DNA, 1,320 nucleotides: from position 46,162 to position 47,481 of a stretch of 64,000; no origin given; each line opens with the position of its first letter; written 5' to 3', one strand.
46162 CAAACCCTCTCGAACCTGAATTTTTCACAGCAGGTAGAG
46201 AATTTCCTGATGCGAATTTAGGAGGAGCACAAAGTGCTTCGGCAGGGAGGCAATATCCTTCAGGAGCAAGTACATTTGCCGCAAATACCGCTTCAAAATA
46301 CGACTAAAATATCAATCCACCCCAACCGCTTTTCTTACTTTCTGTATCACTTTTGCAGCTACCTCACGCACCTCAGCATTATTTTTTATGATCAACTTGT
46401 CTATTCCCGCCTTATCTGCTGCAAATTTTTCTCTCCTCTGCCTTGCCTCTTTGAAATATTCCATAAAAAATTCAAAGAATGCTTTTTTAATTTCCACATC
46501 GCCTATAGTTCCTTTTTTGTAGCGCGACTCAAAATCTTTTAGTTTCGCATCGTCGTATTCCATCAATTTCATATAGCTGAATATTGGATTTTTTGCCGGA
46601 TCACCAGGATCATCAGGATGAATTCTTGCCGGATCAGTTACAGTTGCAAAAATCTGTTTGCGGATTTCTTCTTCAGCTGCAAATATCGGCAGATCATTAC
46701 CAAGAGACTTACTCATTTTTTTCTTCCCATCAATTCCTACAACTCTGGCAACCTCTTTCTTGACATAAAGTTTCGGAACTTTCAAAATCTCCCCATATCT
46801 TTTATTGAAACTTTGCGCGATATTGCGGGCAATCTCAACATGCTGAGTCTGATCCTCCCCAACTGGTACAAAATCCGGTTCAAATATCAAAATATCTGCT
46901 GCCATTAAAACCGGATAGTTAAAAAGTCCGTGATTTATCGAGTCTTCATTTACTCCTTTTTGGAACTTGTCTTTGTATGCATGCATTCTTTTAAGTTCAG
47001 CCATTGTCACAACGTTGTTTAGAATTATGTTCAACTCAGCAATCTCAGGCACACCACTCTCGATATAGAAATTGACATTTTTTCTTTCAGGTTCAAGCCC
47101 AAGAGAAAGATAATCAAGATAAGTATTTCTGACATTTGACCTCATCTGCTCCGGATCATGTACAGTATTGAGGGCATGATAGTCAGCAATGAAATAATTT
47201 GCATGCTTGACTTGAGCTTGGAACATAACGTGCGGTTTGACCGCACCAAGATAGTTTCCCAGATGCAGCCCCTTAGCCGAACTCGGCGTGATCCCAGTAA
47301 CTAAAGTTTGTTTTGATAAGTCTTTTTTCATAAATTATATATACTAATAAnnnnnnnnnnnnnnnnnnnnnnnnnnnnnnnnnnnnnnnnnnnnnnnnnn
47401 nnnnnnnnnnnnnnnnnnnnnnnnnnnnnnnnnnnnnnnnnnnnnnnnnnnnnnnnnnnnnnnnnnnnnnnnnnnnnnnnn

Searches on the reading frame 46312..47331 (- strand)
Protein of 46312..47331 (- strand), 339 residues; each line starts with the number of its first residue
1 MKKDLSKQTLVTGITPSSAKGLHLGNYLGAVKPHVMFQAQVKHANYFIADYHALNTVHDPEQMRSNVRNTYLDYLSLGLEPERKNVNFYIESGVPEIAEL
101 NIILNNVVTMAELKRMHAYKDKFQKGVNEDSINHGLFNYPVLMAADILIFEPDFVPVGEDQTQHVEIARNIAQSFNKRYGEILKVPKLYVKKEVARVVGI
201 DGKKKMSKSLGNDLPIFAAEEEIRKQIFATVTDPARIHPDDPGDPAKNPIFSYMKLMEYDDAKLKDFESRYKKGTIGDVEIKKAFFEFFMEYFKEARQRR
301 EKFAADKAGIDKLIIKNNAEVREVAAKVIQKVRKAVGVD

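Call 8: search_protein_families(library=pfam, proteins=[window:46312-47331:-])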
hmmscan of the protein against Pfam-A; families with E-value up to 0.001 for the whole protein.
window:46312-47331:- (339 aa): 1 family
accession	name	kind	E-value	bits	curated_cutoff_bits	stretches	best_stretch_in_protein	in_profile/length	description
PF00579.31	tRNA-synt_1b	-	8.2e-57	193.2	21.1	1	8-293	6-291/292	tRNA synthetases class I (W and Y)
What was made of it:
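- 46312..47331 (-): Second regulated gene: trpS (tryptophan--tRNA ligase, 339 aa), 19 nt downstream of the racemase. Pfam PF00579 (call 8).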

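Call 11: find_related_loci(query=window:46312-47331:-, collection=genome_contigs, flank=3000)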
Query window:46312-47331:- (339 aa) in genome_contigs; peptide patterns used: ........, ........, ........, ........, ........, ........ (x = any residue, [..] = any of these).
59 stretches matched a pattern; 17 encode a relative of the query (tblastn E <= 1e-3); 17 distinct loci.
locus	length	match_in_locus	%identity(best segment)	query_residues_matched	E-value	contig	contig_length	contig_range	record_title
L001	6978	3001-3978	61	10-337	4e-132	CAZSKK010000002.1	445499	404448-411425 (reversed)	MAG TPA_asm: uncultured Candidatus Saccharibacteria bacterium isolate binchicken_co130_48 genome assembly, contig: NODE_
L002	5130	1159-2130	35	5-336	4e-66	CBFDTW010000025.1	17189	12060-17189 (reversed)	MAG TPA_asm: uncultured bacterium isolate SRR6823440_binner12_Refined_134 genome assembly, contig: ERZ650341.1801, whole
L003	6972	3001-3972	36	7-338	8e-63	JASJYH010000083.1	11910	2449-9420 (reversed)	MAG: Anaerolineae bacterium isolate MT_MAG13 NODE_83_length_11910_cov_3.685625, whole genome shotgun sequence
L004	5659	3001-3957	38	12-338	2e-62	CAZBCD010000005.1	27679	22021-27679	MAG TPA_asm: uncultured Pelolinea sp. isolate binchicken_co97_170 genome assembly, contig: NODE_7000_length_27679_cov_6.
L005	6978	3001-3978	33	5-338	5e-60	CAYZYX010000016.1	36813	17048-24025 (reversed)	MAG TPA_asm: uncultured Clostridia bacterium isolate binchicken_co19_596 genome assembly, contig: NODE_1472_length_36813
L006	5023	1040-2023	39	7-338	9e-75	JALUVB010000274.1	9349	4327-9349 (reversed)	MAG: bacterium isolate 128-326_metabat2_scaf2bin.016 128-326_scaffold_804_c3, whole genome shotgun sequence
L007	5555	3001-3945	30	22-338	9e-49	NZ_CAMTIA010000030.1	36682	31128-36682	MAG: uncultured Deefgea sp. isolate ERR5094899_bin.3_metaWRAP_v1.3_MAG ERZ14207120.83, whole genome shotgun sequence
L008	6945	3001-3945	30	22-338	2e-48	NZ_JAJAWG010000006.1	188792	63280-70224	Deefgea salmonis strain H3-26 Scaffolds_6_188792, whole genome shotgun sequence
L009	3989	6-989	38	7-338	3e-73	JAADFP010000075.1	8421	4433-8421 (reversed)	MAG: Caldisericota bacterium isolate M_MaxBin.041 contig-127_26192, whole genome shotgun sequence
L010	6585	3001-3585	30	13-212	3e-14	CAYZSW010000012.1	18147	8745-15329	MAG TPA_asm: uncultured Candidatus Saccharibacteria bacterium isolate SRP241326_co2_22 genome assembly, contig: NODE_423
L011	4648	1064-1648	28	13-212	9e-11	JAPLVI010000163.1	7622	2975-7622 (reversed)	MAG: Candidatus Berkelbacteria bacterium isolate LacPavin_0920_SED5_MAG_40_8 LacPavin_0920_SED5_scaffold_2313277, whole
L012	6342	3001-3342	29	83-212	3e-9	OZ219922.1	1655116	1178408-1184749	MAG: Acidimicrobiia bacterium isolate 542d8752-d573-496e-aaa5-f876508f7d52 genome assembly, chromosome: 1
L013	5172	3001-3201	39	137-212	2e-9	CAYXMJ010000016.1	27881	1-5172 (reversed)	MAG TPA_asm: uncultured Acidimicrobiaceae bacterium isolate binchicken_co373_9 genome assembly, contig: NODE_238_length_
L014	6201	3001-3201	39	137-212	3e-9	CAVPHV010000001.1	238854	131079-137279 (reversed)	MAG: uncultured Acidimicrobiia bacterium isolate MFD09964.bin.1.311 genome assembly, contig: contig_12379, whole genome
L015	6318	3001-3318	28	120-241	4e-9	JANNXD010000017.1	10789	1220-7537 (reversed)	MAG: Gammaproteobacteria bacterium isolate VAR_34_metabat_255 VAR_34_k141_2373545, whole genome shotgun sequence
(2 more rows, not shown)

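Call 24: find_homologous_proteins(query=window:46312-47331:-, max_evalue=1e-60)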
Query window:46312-47331:- (339 aa): 828 proteins with E <= 1e-60 among 8000 candidates; the best 120 are listed.
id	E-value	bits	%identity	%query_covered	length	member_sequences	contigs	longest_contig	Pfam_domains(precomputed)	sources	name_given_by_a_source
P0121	5.8e-221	750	100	100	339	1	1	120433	PF00579.32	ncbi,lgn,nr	ncbi:tryptophan--tRNA ligase [Candidatus Dojkabacteria bacterium]|nr:tryptophan--tRNA ligase [Candid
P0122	5.1e-182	622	82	100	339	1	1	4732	PF00579.32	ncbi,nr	ncbi:tryptophan--tRNA ligase [Candidatus Dojkabacteria bacterium]|nr:tryptophan--tRNA ligase [Candid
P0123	5.9e-172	589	77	99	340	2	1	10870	PF00579.32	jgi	-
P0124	1.7e-169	581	76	100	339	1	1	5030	PF00579.32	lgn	-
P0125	3.8e-161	553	72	100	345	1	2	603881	PF00579.32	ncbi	-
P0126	5.5e-160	550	72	100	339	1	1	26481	PF00579.32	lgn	-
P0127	1.5e-158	545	71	100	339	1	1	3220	PF00579.32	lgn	-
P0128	1.0e-155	536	70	99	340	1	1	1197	PF00579.32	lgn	-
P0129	1.3e-149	516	68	99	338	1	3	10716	PF00579.32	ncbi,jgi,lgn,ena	ncbi:MAG TPA: tryptophan--tRNA ligase [Candidatus Dojkabacteria bacterium]|jgi:tryptophanyl-tRNA syn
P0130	4.5e-147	507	66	99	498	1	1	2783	PF00579.32,PF04073.21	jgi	jgi:tryptophanyl-tRNA synthetase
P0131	7.7e-143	493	65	100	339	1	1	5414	PF00579.32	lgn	-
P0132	8.6e-143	493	65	100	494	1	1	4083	PF00579.32,PF04073.21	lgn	-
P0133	6.6e-142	490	64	99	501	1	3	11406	PF00579.32,PF04073.21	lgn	-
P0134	2.2e-140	485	66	98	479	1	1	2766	PF00579.32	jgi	-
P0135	3.1e-136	472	63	98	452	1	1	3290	PF00579.32,PF01588.27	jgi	jgi:tryptophanyl-tRNA synthetase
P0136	8.2e-136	470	62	99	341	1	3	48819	PF00579.32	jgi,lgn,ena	-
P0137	3.2e-132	458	60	98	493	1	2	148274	PF00579.32,PF04073.21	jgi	jgi:tryptophanyl-tRNA synthetase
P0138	1.6e-131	456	61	97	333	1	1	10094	PF00579.32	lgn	-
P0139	2.1e-129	449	60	97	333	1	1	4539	PF00579.32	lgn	-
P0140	1.6e-127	443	59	98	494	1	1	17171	PF00579.32,PF04073.21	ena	-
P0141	7.2e-127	441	59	99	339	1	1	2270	PF00579.32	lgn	-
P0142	7.3e-127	441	60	98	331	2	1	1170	PF00579.32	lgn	-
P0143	7.4e-127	441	62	98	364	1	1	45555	PF00579.32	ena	-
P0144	1.3e-126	440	62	97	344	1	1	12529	PF00579.32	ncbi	-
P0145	1.7e-126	440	60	98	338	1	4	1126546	PF00579.32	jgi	jgi:tryptophanyl-tRNA synthetase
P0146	3.2e-126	439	59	98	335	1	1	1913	PF00579.32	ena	-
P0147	6.1e-126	438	59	99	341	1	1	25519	PF00579.32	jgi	jgi:tryptophanyl-tRNA synthetase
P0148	1.1e-125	437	59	98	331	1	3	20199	PF00579.32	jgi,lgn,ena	-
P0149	2.3e-125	436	59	98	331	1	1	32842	PF00579.32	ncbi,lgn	-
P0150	4.1e-125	435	59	98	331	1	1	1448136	PF00579.32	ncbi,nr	ncbi:tryptophan--tRNA ligase [Candidatus Roizmanbacteria bacterium]|nr:MAG: tryptophan--tRNA ligase 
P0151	8.5e-125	434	60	98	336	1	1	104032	PF00579.32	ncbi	-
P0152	2.0e-124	433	60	97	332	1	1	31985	PF00579.32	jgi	jgi:tryptophanyl-tRNA synthetase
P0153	2.2e-124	433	58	98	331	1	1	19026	PF00579.32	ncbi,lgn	-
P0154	3.9e-124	432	59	97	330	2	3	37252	PF00579.32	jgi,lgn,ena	-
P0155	4.7e-124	432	59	97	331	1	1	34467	PF00579.32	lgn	-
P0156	7.8e-124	431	60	97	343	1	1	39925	PF00579.32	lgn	-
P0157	1.5e-123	430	61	97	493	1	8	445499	PF00579.32,PF04073.21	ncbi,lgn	-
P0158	2.5e-123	429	59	97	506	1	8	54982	PF00579.32,PF04073.21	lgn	-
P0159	2.6e-123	429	60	99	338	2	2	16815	PF00579.32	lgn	-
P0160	3.8e-123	429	59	99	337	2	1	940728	PF00579.32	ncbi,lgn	-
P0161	5.9e-123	428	59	98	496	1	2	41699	PF00579.32,PF04073.21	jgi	jgi:tryptophanyl-tRNA synthetase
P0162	6.4e-123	428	58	97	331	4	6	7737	PF00579.32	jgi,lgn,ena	-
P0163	7.6e-123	428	58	97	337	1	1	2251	PF00579.32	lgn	-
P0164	9.1e-123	427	60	97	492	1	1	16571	PF00579.32,PF04073.21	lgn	-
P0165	1.3e-122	427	59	98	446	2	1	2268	PF00579.32,PF04073.21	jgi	jgi:tryptophanyl-tRNA synthetase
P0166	1.4e-122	427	58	97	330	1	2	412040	PF00579.32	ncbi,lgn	-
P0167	1.7e-122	426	58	99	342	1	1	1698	PF00579.32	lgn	-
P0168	2.5e-122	426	57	99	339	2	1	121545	PF00579.32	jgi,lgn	-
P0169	2.6e-122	426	59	98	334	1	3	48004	PF00579.32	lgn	-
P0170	3.7e-122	425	57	97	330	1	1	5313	PF00579.32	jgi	-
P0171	4.0e-122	425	57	97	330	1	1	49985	PF00579.32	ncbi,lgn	-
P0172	4.6e-122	425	59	98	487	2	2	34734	PF00579.32,PF04073.21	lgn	-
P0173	9.9e-122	424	58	97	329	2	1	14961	PF00579.32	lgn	-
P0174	1.2e-121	424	58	96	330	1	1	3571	PF00579.32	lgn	-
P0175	1.4e-121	424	57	97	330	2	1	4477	PF00579.32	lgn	-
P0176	1.5e-121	423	57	97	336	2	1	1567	PF00579.32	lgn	-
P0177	1.8e-121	423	57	98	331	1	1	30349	PF00579.32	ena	-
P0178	2.8e-121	422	56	97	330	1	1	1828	PF00579.32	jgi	-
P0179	2.9e-121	422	60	97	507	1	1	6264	PF00579.32,PF04073.21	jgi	jgi:tryptophanyl-tRNA synthetase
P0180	4.8e-121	422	57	98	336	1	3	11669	PF00579.32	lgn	-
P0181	7.4e-121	421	58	97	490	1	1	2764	PF00579.32,PF04073.21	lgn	-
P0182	9.7e-121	421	57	97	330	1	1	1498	PF00579.32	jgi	jgi:tryptophanyl-tRNA synthetase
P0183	1.0e-120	421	58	97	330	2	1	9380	PF00579.32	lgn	-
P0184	1.1e-120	421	57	99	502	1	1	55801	PF00579.32,PF04073.21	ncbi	-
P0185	2.0e-120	420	57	97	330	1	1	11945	PF00579.32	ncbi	-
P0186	2.3e-120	419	57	97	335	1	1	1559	PF00579.32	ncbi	-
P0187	3.0e-120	419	57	97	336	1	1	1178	PF00579.32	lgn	-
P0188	3.1e-120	419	59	98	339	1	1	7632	PF00579.32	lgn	-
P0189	3.5e-120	419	59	98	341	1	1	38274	PF00579.32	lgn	-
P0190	3.7e-120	419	56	99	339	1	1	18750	PF00579.32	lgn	-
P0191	5.2e-120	418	56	98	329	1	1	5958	PF00579.32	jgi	-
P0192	6.4e-120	418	57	97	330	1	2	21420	PF00579.32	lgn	-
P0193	9.2e-120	418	55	97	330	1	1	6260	PF00579.32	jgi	jgi:tryptophanyl-tRNA synthetase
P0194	1.6e-119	417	57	97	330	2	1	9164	PF00579.32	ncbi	-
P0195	1.7e-119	417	55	97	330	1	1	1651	PF00579.32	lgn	-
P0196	1.8e-119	417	57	97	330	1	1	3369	PF00579.32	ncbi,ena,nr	ncbi:MAG TPA: tryptophan--tRNA ligase [Candidatus Woesebacteria bacterium]|nr:tryptophan--tRNA ligas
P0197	2.1e-119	416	58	96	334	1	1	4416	PF00579.32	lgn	-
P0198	2.3e-119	416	58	98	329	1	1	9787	PF00579.32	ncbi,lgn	-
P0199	2.9e-119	416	62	90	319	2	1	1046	PF00579.32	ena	-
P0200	4.0e-119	415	57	96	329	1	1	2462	PF00579.32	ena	-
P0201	4.2e-119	415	57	97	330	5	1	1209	PF00579.32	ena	-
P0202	5.2e-119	415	56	99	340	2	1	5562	PF00579.32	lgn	-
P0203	5.3e-119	415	59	97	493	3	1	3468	PF00579.32,PF04073.21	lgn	-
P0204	6.7e-119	415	56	97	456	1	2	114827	PF00579.32,PF01588.27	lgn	-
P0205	6.9e-119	415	55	97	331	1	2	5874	PF00579.32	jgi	jgi:tryptophanyl-tRNA synthetase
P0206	7.8e-119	414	56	98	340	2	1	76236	PF00579.32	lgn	-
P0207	1.2e-118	414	58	98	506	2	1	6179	PF00579.32,PF04073.21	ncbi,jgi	-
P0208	1.5e-118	414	56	97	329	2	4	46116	PF00579.32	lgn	-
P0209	1.6e-118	413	57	97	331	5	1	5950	PF00579.32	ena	-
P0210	1.8e-118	413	57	97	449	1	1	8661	PF00579.32,PF01588.27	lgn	-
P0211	4.1e-118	412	56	99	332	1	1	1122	PF00579.32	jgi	jgi:tryptophanyl-tRNA synthetase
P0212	4.3e-118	412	58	99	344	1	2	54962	PF00579.32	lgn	-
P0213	4.9e-118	412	56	97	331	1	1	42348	PF00579.32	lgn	-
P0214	1.1e-117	411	58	97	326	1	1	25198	PF00579.32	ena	-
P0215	1.5e-117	410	56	98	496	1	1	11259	PF00579.32,PF04073.21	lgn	-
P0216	2.0e-117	410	57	96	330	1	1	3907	PF00579.32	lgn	-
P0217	3.6e-117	409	56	97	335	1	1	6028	PF00579.32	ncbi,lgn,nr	ncbi:tryptophan--tRNA ligase [Candidatus Woesebacteria bacterium]|nr:tryptophan--tRNA ligase [Candid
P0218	3.7e-117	409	57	97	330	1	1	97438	PF00579.32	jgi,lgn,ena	-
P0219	4.9e-117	409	56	97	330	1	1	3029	PF00579.32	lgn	-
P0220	7.3e-117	408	57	97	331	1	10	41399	PF00579.32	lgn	-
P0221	8.9e-117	408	56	97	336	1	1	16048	PF00579.32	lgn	-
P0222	1.1e-116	407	56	98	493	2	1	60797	PF00579.32,PF04073.21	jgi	jgi:tryptophanyl-tRNA synthetase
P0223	1.7e-116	407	58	97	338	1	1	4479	PF00579.32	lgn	-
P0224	3.8e-116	406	57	96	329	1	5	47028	PF00579.32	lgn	-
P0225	6.4e-116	405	54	97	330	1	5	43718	PF00579.32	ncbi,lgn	-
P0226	1.0e-115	404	55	97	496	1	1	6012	PF00579.32,PF04073.21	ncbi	-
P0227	2.0e-115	403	55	97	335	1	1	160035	PF00579.32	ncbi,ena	-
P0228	2.2e-115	403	55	97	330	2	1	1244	PF00579.32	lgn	-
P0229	3.8e-115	402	55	97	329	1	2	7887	PF00579.32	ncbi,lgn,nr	ncbi:tryptophan--tRNA ligase [Candidatus Woesebacteria bacterium]|nr:tryptophan--tRNA ligase [Candid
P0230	4.4e-115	402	55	97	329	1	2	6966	PF00579.32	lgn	-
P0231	4.5e-115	402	55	98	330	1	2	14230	PF00579.32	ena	-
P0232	4.6e-115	402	56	97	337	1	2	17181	PF00579.32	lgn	-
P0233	5.1e-115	402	53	97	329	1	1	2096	PF00579.32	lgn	-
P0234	6.4e-115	402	53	97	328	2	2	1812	PF00579.32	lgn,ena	-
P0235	6.8e-115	402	54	97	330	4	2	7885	PF00579.32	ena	-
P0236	7.7e-115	401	54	97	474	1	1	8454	PF00579.32,PF01588.27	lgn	-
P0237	7.9e-115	401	55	97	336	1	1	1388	PF00579.32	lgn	-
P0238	1.0e-114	401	54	97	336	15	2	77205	PF00579.32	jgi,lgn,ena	jgi:tryptophanyl-tRNA synthetase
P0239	2.1e-114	400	56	96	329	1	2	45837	PF00579.32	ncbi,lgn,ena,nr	ncbi:tryptophan--tRNA ligase [Candidatus Woesebacteria bacterium]|nr:tryptophan--tRNA ligase [Candid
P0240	2.2e-114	400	53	97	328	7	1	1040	PF00579.32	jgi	jgi:tryptophanyl-tRNA synthetase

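Call 25: find_encoding_contigs(protein=P0122, flank=3500, max_places=2)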
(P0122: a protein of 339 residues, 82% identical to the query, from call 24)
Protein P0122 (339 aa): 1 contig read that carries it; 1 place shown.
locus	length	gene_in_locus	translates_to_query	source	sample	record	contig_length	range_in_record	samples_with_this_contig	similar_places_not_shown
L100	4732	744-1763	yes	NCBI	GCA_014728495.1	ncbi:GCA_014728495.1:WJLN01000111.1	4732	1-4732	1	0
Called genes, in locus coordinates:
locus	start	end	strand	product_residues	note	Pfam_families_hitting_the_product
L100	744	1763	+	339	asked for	PF00579:tRNA-synt_1b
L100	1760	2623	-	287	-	PF00561:Abhydrolase_1 (weak)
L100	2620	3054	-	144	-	PF02681:DUF212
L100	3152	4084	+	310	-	-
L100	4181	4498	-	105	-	-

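Call 26: find_encoding_contigs(protein=P0123, flank=3500, max_places=2)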
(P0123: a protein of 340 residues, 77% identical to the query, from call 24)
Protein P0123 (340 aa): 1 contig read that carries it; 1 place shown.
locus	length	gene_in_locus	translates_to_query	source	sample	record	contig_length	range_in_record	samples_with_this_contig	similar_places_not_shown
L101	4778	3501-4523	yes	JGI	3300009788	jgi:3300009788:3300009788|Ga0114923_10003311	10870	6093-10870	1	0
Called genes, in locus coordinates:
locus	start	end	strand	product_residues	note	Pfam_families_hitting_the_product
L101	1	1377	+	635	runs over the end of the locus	PF00009:GTP_EFTU, PF01926:MMR_HSR1 (weak), PF00071:Ras (weak), PF14492:EFG_III (weak), PF00679:EFG_C, PF06421:LepA_C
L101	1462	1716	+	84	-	PF01371:Trp_repressor, PF13384:HTH_23 (weak)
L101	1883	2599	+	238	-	PF01177:Asp_Glu_race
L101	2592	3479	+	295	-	PF00892:EamA, PF03151:TPT (faint), PF00892:EamA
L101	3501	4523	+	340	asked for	PF00579:tRNA-synt_1b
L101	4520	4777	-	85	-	?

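Call 27: find_encoding_contigs(protein=P0124, flank=3500, max_places=2)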
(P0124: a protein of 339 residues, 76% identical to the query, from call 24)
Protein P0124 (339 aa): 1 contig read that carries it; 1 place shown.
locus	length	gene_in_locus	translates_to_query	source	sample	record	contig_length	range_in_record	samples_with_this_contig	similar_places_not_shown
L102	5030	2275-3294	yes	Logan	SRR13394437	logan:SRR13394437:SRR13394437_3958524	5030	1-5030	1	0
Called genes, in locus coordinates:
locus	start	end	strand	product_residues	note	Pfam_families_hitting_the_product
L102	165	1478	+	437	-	PF00291:PALP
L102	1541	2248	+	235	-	PF01177:Asp_Glu_race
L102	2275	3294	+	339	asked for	PF00579:tRNA-synt_1b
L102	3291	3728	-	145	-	PF02681:DUF212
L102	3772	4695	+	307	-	PF13672:PP2C_2 (weak)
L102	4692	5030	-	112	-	?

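Call 28: find_encoding_contigs(protein=P0125, flank=3500, max_places=2)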
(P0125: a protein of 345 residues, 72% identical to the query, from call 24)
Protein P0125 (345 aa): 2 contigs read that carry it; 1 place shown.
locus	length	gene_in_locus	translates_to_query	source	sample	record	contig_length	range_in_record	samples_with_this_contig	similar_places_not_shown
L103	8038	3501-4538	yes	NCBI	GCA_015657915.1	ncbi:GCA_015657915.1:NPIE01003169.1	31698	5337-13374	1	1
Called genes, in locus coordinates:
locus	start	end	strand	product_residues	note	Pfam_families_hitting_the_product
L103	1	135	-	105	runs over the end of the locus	PF01371:Trp_repressor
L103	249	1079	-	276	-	PF00520:Ion_trans (weak), PF07885:Ion_trans_2, PF02254:TrkA_N (faint)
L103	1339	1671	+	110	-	-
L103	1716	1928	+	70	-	-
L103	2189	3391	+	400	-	PF00291:PALP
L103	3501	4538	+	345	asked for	PF00579:tRNA-synt_1b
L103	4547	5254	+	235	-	PF02353:CMAS (weak), PF13489:Methyltransf_23, PF03848:TehB, PF05175:MTS (weak), PF13847:Methyltransf_31, PF08241:Methyltransf_11, PF08242:Methyltransf_12, PF13649:Methyltransf_25, +2 more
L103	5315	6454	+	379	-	PF00532:Peripla_BP_1, PF13407:Peripla_BP_4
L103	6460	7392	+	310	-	-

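Call 34: find_encoding_contigs(protein=P0126, flank=4000, max_places=2)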
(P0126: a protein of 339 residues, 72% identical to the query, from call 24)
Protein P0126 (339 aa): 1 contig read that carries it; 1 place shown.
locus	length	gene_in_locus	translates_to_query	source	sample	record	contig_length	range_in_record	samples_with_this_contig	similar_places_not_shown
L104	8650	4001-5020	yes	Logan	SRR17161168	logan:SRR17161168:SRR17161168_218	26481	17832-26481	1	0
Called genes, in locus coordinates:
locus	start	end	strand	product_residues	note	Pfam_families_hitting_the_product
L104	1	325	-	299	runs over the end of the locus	PF00005:ABC_tran, PF13304:AAA_21, PF13732:DrrA1-3_C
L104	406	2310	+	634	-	PF00009:GTP_EFTU, PF14492:EFG_III (weak), PF00679:EFG_C, PF06421:LepA_C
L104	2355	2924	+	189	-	PF14378:PAP2_3 (faint), PF01569:PAP2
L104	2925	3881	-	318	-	-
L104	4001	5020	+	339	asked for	PF00579:tRNA-synt_1b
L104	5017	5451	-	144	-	PF02681:DUF212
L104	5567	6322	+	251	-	-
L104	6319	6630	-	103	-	-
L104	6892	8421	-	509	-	PF01676:Metalloenzyme, PF06415:iPGM_N, PF01663:Phosphodiest (weak), PF00884:Sulfatase (weak)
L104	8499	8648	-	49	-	?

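Call 35: find_encoding_contigs(protein=P0127, flank=4000, max_places=2)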
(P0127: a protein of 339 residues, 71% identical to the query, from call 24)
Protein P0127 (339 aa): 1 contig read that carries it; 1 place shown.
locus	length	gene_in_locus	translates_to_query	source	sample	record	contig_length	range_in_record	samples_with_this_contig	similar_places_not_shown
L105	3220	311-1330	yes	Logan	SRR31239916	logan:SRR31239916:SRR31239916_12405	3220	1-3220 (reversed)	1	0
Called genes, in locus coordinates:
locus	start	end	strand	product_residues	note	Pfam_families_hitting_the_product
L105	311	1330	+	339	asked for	PF00579:tRNA-synt_1b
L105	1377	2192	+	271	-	-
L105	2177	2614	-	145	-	PF02681:DUF212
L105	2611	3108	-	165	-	PF00578:AhpC-TSA, PF08534:Redoxin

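Call 36: find_encoding_contigs(protein=P0129, flank=4000, max_places=3)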
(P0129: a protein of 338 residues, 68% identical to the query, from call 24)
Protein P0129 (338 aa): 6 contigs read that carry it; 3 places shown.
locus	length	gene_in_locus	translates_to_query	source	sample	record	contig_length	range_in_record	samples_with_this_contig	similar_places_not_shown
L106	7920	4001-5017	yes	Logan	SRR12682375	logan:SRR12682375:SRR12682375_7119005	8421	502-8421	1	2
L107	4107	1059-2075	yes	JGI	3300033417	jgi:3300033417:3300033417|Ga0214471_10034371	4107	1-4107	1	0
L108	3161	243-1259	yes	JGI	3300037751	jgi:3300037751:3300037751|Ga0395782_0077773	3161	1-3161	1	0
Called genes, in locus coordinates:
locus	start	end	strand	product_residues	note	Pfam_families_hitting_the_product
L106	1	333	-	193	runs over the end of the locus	-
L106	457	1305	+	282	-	PF03279:Lip_A_acyltrans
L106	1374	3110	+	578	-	PF01510:Amidase_2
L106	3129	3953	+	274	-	PF00800:PDT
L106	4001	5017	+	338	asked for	PF00579:tRNA-synt_1b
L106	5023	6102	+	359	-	PF13685:Fe-ADH_2, PF01761:DHQ_synthase, PF24621:DHQS_C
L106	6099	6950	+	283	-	PF08282:Hydrolase_3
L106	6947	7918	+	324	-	?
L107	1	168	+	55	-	?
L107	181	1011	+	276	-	PF00800:PDT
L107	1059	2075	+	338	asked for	PF00579:tRNA-synt_1b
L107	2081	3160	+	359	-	PF13685:Fe-ADH_2, PF01761:DHQ_synthase, PF24621:DHQS_C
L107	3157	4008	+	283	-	PF08282:Hydrolase_3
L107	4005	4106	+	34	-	?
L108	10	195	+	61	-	-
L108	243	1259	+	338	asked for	PF00579:tRNA-synt_1b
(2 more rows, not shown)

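Call 37: find_encoding_contigs(protein=P0131, flank=4000, max_places=2)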
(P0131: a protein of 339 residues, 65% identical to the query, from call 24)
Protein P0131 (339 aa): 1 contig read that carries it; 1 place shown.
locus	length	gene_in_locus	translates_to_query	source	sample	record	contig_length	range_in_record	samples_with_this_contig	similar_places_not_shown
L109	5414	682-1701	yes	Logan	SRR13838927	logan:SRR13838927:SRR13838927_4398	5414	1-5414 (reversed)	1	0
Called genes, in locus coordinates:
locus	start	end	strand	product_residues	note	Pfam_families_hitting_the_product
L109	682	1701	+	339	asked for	PF00579:tRNA-synt_1b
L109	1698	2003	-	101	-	-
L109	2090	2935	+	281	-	PF07885:Ion_trans_2 (weak)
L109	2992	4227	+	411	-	-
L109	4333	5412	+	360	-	?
